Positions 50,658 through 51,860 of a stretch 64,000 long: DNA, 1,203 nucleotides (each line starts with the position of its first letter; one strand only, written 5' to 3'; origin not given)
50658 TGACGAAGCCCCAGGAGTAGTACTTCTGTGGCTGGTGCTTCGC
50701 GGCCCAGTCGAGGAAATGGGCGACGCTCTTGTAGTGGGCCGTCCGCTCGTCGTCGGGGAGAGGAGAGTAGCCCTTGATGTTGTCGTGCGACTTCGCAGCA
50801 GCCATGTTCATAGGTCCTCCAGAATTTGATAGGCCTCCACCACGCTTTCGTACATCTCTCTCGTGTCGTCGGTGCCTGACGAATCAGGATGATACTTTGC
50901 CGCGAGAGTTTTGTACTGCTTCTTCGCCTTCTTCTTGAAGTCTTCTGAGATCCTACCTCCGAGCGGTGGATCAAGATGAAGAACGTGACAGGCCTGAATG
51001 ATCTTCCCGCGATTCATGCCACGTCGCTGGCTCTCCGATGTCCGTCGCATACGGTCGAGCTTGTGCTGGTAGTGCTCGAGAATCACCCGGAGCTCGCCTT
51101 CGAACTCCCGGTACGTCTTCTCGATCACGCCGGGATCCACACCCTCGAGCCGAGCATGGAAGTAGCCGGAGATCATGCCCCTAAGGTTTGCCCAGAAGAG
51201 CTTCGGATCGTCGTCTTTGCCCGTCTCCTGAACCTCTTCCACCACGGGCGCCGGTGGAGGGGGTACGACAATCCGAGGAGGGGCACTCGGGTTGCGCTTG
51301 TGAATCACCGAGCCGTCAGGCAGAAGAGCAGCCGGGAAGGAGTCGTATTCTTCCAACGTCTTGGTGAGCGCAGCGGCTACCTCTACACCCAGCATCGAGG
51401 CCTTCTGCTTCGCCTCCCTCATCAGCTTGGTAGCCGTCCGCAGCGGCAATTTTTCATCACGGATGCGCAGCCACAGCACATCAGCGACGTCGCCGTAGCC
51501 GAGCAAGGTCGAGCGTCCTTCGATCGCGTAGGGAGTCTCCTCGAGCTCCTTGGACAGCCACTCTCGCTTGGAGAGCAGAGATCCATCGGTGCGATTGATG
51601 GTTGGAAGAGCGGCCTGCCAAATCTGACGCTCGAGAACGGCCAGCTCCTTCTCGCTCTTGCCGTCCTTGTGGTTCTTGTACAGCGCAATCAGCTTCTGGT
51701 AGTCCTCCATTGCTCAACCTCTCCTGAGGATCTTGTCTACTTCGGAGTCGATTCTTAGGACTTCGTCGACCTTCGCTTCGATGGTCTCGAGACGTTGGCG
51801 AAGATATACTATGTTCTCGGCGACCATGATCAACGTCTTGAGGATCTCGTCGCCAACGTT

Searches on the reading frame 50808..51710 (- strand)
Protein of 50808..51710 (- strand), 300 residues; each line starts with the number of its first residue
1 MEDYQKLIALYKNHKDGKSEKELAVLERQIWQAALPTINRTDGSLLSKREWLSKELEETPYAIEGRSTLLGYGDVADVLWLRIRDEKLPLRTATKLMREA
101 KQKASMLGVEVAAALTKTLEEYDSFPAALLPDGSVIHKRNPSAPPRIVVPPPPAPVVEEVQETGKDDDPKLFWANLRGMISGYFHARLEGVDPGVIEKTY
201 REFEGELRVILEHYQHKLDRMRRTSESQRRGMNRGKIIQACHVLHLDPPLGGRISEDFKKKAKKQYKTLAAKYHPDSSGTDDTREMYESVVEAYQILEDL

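Call 10: search_protein_families(library=pfam, proteins=[window:50808-51710:-])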
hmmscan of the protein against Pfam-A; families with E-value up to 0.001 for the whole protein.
window:50808-51710:- (300 aa): 1 family
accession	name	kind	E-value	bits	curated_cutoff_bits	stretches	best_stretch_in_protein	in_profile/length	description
PF00226.36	DnaJ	-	3.2e-08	34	27.8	1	261-299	16-55/63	DnaJ domain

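Call 11: search_protein_families(library=phrogs, proteins=[window:50808-51710:-])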
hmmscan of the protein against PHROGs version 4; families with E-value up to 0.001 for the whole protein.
window:50808-51710:- (300 aa): 2 families
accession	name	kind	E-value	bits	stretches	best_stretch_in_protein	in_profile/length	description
phrog_14336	-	unknown function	8.6e-07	29.6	1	256-299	15-58/363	-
phrog_15863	-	unknown function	0.00081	19.8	0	259-287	156-184/312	-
